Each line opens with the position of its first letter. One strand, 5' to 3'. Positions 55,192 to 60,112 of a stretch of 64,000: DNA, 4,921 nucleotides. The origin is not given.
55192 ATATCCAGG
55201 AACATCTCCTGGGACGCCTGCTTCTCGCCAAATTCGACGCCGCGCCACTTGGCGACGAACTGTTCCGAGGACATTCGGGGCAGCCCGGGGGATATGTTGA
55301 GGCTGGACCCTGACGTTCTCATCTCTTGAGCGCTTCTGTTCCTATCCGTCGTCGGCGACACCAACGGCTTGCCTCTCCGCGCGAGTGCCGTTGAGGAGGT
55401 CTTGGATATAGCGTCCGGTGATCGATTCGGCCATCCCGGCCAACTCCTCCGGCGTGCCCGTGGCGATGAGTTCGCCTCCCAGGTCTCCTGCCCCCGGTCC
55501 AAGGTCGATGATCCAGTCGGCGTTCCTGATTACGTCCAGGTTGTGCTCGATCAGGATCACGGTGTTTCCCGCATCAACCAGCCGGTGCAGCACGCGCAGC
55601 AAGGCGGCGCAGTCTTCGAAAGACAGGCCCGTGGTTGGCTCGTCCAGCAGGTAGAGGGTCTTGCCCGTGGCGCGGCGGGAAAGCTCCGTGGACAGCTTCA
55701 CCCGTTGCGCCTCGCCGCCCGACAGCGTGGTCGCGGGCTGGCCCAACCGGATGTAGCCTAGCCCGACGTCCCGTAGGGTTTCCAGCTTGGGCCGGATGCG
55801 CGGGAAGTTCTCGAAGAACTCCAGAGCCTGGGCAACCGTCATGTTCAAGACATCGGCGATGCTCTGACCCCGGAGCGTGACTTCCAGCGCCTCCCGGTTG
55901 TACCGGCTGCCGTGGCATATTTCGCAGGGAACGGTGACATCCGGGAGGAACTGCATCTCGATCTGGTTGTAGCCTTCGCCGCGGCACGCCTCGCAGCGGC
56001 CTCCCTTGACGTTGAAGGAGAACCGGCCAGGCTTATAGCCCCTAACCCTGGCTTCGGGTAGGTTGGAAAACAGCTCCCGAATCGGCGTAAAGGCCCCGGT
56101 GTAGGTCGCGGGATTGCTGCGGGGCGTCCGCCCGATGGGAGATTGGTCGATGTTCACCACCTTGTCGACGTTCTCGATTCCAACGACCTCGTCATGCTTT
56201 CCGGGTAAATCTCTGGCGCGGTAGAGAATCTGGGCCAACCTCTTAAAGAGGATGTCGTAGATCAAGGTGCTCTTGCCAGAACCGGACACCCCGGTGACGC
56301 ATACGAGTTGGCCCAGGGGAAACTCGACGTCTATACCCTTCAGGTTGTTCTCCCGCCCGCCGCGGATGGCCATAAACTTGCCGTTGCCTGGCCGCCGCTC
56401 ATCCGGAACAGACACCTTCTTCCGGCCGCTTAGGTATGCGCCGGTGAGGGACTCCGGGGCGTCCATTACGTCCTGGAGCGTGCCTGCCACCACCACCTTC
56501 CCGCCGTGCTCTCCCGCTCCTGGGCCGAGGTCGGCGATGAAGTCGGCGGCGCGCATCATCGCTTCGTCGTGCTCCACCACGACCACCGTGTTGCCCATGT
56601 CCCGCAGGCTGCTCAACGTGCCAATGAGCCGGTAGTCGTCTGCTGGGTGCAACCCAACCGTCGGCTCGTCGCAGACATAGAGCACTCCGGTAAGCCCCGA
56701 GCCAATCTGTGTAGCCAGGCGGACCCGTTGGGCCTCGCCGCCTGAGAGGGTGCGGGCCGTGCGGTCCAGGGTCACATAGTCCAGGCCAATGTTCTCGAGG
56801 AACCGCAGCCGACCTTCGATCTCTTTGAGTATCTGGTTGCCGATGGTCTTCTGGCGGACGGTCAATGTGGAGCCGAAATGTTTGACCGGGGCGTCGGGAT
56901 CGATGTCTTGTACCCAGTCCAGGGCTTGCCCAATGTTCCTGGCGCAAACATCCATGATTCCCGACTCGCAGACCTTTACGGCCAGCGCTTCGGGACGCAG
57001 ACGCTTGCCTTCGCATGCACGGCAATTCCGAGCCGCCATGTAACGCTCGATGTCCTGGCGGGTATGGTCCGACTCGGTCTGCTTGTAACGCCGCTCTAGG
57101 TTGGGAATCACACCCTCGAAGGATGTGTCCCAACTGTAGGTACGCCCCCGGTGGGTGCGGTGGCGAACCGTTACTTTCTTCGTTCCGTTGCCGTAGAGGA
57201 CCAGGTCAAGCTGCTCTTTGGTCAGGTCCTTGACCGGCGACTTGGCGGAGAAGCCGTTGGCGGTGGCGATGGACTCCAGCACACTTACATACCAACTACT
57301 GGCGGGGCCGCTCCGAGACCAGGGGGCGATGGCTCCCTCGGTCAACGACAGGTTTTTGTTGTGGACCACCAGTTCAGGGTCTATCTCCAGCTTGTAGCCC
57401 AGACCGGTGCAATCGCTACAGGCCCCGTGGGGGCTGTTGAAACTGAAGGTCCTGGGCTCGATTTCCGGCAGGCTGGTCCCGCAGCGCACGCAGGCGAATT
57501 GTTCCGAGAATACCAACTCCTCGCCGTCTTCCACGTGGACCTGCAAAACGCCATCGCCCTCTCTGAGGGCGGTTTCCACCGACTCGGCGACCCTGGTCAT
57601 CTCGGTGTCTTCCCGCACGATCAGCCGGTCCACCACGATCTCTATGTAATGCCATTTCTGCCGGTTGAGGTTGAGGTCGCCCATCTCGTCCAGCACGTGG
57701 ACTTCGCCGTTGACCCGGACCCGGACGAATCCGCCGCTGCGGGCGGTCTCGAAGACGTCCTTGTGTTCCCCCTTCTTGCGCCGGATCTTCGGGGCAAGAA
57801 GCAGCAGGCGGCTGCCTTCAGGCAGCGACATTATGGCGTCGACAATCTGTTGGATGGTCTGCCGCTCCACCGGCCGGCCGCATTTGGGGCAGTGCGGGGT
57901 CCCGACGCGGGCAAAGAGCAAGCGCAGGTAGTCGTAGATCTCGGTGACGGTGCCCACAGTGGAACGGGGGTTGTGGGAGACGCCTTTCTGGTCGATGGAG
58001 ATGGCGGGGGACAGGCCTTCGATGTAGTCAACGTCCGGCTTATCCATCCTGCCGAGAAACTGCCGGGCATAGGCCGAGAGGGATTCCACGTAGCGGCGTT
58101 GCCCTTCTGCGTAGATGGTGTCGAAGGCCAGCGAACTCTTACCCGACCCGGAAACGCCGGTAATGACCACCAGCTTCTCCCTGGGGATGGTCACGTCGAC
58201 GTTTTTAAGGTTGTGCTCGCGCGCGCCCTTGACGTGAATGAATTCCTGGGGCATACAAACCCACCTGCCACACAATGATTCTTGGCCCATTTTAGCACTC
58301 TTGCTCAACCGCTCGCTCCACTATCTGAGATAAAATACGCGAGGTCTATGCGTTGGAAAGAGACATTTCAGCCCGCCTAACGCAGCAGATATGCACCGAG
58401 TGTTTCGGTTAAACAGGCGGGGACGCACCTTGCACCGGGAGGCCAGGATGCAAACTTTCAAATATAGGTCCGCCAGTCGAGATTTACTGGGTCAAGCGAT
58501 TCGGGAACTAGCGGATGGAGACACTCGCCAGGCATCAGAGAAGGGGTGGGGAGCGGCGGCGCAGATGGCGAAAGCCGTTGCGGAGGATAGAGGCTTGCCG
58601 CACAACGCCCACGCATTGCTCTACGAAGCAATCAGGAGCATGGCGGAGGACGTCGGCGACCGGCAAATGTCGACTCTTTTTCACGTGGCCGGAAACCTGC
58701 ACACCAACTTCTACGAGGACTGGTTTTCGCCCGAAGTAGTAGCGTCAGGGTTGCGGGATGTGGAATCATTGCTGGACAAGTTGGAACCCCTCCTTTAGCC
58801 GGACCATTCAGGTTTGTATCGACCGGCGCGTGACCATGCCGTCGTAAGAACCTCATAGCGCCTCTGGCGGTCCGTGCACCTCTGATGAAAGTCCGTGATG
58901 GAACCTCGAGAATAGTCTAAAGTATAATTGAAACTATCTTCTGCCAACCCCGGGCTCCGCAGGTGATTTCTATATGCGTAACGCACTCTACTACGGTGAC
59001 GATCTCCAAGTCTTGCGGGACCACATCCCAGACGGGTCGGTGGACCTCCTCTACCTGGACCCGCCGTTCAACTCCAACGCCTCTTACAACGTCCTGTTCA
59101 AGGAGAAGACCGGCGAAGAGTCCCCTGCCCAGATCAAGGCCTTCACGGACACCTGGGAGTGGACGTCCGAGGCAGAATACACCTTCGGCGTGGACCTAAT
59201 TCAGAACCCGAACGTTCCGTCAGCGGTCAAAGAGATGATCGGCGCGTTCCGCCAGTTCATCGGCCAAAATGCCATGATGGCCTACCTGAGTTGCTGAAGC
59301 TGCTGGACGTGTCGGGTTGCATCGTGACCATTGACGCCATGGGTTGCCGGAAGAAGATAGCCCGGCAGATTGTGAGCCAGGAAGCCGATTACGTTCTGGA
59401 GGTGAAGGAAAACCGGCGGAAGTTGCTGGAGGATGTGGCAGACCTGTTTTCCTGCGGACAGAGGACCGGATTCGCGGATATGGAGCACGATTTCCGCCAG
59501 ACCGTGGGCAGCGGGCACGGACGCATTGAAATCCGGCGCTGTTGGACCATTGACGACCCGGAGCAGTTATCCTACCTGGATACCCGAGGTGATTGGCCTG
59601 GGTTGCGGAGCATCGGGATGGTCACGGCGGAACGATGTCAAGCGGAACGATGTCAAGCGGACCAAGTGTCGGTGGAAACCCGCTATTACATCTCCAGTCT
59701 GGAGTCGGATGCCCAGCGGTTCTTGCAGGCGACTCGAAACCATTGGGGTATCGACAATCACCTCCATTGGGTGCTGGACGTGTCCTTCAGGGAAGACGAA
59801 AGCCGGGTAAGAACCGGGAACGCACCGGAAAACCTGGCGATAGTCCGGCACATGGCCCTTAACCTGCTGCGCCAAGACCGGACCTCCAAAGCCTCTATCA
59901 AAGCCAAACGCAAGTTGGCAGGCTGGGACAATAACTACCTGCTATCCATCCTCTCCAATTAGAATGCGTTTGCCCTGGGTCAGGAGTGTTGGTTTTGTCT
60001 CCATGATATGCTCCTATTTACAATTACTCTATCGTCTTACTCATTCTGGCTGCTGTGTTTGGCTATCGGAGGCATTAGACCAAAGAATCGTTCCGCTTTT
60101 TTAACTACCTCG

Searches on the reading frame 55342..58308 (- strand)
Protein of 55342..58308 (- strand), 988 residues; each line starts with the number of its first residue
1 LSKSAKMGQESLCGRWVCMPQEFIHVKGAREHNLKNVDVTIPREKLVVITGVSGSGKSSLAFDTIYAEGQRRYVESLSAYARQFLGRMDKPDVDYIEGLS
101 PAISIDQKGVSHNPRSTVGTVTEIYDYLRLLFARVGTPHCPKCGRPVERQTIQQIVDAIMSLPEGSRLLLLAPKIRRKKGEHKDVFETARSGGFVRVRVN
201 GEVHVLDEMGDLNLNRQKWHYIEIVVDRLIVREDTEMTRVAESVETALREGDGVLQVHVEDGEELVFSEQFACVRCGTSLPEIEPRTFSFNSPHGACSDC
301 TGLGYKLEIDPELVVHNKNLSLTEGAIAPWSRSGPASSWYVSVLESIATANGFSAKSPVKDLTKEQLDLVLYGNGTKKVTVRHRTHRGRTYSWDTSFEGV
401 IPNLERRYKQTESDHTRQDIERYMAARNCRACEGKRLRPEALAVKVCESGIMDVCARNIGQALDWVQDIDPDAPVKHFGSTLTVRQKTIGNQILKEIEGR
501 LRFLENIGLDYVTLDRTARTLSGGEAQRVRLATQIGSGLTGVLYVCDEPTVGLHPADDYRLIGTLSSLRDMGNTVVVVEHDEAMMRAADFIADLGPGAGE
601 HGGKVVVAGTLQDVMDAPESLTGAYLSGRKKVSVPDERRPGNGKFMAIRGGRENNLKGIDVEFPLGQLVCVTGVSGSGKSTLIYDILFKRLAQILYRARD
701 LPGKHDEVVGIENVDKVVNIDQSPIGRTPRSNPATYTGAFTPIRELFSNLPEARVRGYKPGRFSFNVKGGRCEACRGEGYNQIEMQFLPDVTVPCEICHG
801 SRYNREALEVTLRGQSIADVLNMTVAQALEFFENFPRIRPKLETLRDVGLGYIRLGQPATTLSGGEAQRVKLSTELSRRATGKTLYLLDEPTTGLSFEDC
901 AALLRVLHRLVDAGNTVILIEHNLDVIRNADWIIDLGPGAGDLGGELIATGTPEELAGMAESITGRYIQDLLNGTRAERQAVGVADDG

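Call 71: search_protein_families(library=pfam, proteins=[window:55342-58308:-], max_evalue=0.001)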
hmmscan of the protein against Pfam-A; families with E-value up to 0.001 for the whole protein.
window:55342-58308:- (988 aa): 16 families
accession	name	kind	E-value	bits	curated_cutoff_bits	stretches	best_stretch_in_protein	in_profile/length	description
PF17755.6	UvrA_DNA-bind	-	1.4e-37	128.8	23.2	1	310-422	1-110/110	UvrA DNA-binding domain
PF17760.6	UvrA_inter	-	2.1e-35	121.3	23.3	1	150-261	1-109/109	UvrA interaction domain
PF00005.33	ABC_tran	-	4.8e-21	76.2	25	0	837-893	84-137/137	ABC transporter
PF13555.12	AAA_29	-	8.4e-08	32.3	27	0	661-683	17-39/61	P-loop containing region of AAA domain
PF13191.12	AAA_16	-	1.1e-07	33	32.6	0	40-84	20-63/167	AAA ATPase domain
PF02463.25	SMC_N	-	4.4e-07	30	40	0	861-934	136-209/220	RecF/RecN/SMC N terminal domain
PF20703.3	nSTAND1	-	3.6e-06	27.3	27.1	0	30-61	19-50/379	Novel STAND NTPase 1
PF13481.12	AAA_25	-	2.1e-05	24.7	27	0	27-64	16-53/195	AAA domain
PF13304.12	AAA_21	-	2.6e-05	24.9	27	0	858-909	234-284/304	AAA domain, putative AbiEii toxin, Type IV TA system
PF13476.12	AAA_23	-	7.3e-05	23.9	27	0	24-60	2-35/201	AAA domain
PF20720.3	nSTAND3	-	8.6e-05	22.7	27.2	0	43-66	16-39/155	Novel STAND NTPase 3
PF03193.22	RsgA_GTPase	-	0.00012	22.4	30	0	24-61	87-123/174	RsgA GTPase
PF13173.12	AAA_14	-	0.00018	21.9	27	0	667-699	3-37/129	AAA domain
PF13238.12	AAA_18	-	0.00039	21.3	29.4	0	669-700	1-30/128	AAA domain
PF06745.19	ATPase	-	0.00085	19.2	26.6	0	41-66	16-41/231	KaiC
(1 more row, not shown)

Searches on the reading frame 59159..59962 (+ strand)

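Call 71: search_protein_families(library=pfam, proteins=[window:59159-59962:+], max_evalue=0.001)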
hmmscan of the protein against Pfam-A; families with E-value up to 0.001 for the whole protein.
window:59159-59962:+ (267 aa): 1 family
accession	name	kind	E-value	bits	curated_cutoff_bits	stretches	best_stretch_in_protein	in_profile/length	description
PF01609.27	DDE_Tnp_1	-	1.4e-11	45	23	1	40-236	63-200/200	Transposase DDE domain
